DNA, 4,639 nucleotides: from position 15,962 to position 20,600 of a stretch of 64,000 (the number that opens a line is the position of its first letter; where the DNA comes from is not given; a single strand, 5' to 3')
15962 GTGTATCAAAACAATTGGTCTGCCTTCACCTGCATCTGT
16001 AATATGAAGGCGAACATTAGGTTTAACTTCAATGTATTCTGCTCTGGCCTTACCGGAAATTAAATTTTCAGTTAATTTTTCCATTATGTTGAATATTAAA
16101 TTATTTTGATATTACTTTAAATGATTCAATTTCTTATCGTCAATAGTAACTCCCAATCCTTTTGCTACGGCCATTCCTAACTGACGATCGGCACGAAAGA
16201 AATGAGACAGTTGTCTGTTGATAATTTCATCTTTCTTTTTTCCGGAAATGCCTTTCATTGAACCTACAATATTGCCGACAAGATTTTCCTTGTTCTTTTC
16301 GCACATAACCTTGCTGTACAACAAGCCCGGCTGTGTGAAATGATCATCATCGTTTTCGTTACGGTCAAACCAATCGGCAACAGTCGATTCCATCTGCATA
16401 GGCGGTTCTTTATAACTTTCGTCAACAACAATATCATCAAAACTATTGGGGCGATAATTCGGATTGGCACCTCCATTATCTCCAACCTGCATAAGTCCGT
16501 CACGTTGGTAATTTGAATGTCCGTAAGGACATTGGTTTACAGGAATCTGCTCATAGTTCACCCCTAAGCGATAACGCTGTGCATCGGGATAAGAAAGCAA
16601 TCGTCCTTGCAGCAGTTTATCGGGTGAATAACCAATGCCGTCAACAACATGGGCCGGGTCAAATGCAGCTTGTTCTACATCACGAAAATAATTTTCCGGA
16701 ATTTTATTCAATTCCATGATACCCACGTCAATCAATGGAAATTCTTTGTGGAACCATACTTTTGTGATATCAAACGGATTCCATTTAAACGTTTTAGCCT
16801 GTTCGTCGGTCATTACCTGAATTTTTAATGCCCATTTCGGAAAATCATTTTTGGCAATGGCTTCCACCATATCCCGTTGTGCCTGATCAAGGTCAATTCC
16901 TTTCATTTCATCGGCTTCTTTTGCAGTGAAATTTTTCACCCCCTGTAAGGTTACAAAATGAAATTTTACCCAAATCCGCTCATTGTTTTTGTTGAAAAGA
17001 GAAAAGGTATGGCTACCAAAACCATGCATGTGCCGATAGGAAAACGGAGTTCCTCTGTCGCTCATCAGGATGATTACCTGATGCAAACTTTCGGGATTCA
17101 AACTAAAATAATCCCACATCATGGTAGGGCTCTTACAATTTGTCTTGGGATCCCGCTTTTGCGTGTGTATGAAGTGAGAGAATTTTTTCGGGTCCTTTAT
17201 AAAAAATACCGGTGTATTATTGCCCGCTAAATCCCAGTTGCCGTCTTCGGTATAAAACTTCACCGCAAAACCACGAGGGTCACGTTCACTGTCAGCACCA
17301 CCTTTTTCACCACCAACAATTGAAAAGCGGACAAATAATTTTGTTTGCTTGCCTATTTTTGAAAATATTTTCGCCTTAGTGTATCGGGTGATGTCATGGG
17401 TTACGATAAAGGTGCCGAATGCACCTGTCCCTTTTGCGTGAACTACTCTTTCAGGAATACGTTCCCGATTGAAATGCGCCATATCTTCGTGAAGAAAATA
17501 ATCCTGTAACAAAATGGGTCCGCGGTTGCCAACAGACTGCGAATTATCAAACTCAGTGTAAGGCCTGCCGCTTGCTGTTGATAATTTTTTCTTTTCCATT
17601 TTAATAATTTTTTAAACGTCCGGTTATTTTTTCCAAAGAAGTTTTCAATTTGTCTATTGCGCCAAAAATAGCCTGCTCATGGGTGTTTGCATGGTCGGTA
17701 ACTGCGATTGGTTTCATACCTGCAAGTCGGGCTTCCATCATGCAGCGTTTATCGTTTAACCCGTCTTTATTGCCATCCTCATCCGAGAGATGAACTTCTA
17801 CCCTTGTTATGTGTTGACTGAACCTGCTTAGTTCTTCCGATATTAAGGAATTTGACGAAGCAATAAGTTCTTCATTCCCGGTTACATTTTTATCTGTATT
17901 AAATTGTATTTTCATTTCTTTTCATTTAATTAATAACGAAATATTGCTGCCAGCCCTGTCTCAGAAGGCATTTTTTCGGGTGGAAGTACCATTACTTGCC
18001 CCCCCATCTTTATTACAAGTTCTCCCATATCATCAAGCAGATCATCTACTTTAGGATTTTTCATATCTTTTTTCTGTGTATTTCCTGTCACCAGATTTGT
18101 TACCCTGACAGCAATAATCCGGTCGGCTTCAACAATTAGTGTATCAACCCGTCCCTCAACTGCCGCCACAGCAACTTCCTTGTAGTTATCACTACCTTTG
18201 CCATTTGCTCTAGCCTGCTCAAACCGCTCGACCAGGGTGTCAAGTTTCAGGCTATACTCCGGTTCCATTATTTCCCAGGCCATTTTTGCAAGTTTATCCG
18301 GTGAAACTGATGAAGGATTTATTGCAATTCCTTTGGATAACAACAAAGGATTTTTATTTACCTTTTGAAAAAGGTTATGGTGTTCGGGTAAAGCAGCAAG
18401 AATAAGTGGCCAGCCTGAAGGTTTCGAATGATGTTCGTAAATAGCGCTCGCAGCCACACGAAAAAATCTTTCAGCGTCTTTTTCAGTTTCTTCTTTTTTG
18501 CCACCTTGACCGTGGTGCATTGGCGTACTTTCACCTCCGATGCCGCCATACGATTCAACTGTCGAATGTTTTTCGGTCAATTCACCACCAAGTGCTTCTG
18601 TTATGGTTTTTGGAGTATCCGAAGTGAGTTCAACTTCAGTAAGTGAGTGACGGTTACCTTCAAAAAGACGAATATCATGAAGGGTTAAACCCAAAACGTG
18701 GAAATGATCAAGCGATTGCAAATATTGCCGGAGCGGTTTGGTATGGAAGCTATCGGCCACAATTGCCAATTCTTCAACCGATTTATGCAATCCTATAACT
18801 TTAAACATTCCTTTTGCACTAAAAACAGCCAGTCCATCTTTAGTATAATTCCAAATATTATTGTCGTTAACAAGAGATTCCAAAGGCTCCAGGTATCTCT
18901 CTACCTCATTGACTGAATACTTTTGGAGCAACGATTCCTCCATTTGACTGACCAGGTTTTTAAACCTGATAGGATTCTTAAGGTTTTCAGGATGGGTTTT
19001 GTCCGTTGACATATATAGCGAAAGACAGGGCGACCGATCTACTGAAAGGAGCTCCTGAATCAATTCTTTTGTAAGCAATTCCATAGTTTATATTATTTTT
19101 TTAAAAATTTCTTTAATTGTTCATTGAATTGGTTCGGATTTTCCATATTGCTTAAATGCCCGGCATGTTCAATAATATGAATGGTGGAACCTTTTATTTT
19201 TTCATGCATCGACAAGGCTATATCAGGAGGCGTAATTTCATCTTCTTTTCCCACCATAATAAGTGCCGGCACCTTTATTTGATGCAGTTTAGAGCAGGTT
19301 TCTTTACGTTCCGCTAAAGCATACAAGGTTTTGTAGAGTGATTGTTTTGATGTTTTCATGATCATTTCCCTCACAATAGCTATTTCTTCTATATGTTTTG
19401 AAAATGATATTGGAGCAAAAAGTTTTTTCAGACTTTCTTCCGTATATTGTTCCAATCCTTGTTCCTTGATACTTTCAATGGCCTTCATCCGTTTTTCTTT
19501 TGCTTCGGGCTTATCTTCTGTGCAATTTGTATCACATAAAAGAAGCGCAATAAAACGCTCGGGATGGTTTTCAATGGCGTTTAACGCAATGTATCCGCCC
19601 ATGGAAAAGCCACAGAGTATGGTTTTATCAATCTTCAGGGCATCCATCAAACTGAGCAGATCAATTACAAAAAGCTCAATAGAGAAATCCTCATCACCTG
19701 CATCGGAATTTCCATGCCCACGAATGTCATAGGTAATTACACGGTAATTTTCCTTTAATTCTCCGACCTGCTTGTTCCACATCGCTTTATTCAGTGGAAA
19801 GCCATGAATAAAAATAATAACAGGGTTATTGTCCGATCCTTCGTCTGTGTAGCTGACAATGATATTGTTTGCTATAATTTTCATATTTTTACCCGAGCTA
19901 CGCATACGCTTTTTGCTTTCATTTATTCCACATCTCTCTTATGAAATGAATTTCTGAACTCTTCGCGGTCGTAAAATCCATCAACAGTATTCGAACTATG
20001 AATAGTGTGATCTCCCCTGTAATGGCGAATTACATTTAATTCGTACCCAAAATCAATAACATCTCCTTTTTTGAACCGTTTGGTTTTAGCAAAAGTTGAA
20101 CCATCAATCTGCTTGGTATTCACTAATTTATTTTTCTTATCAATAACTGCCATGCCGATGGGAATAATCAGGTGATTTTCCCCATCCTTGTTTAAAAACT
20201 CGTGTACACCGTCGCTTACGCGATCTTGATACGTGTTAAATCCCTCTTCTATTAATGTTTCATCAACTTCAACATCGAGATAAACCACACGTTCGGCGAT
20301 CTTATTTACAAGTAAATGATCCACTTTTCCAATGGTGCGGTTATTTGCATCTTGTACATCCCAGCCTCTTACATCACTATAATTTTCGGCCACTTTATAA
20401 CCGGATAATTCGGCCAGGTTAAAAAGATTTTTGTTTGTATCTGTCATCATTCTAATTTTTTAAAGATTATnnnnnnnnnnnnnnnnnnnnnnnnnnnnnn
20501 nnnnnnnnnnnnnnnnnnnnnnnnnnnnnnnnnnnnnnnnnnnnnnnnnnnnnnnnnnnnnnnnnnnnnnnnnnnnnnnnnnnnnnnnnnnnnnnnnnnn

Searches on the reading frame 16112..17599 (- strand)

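Call 80: search_protein_families(library=pfam, proteins=[window:16112-17599:-], max_evalue=0.00001)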
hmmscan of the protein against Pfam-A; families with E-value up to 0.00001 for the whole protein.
window:16112-17599:- (495 aa): 2 families
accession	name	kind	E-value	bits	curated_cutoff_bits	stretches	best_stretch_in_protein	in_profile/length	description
PF00199.24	Catalase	-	5.1e-185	615.5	25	1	8-388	2-382/383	Catalase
PF06628.17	Catalase-rel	-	7.4e-17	61.7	30.1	1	416-482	3-65/65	Catalase-related immune-responsive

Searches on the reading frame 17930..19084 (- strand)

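Call 80: search_protein_families(library=pfam, proteins=[window:17930-19084:-], max_evalue=0.00001)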
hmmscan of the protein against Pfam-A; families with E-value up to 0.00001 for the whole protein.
window:17930-19084:- (384 aa): 5 families
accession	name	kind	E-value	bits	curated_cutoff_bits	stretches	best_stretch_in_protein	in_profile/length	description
PF18845.6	baeRF_family3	-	1.4e-45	156.1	31.5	1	127-312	1-168/168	Bacterial archaeo-eukaryotic release factor family 3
PF18848.6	baeRF_family6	-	3.9e-34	118.6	27.5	1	127-274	2-148/149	Bacterial archaeo-eukaryotic release factor family 6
PF18849.6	baeRF_family7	-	2.6e-21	76.7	27.2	1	128-275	1-144/144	Bacterial archaeo-eukaryotic release factor family 7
PF18851.6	baeRF_family8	-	8.6e-13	48.8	27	1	128-278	4-138/141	Bacterial archaeo-eukaryotic release factor family 8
PF18855.6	baeRF_family11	-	9.7e-09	36.2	27.2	1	129-277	5-137/139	Bacterial archaeo-eukaryotic release factor family 11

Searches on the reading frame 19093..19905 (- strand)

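Call 81: search_protein_families(library=pfam, proteins=[window:19093-19905:-], max_evalue=0.00001)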
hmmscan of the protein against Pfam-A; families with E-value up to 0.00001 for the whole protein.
window:19093-19905:- (270 aa): 5 families
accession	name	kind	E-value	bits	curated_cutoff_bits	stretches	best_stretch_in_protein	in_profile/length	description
PF00561.26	Abhydrolase_1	-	1.8e-29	103.6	25.8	1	28-257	1-245/245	alpha/beta hydrolase fold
PF12697.13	Abhydrolase_6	-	2.9e-21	77.6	26.3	1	30-262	1-216/217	Alpha/beta hydrolase family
PF12146.15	Hydrolase_4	-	8.3e-21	74.8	27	1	28-252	5-234/239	Serine aminopeptidase, S33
PF03096.20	Ndr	-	3.6e-13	49.3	23.3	1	26-269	22-277/283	Ndr family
PF00326.27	Peptidase_S9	-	1.1e-06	28.7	22.6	0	65-122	36-93/213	Prolyl oligopeptidase family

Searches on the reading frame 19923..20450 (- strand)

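Call 81: search_protein_families(library=pfam, proteins=[window:19923-20450:-], max_evalue=0.00001)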
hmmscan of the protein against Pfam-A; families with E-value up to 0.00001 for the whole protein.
window:19923-20450:- (175 aa): 1 family
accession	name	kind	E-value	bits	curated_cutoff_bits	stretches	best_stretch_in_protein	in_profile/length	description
PF05239.21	PRC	-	3.2e-06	27.5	21.2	0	22-99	4-58/78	PRC-barrel domain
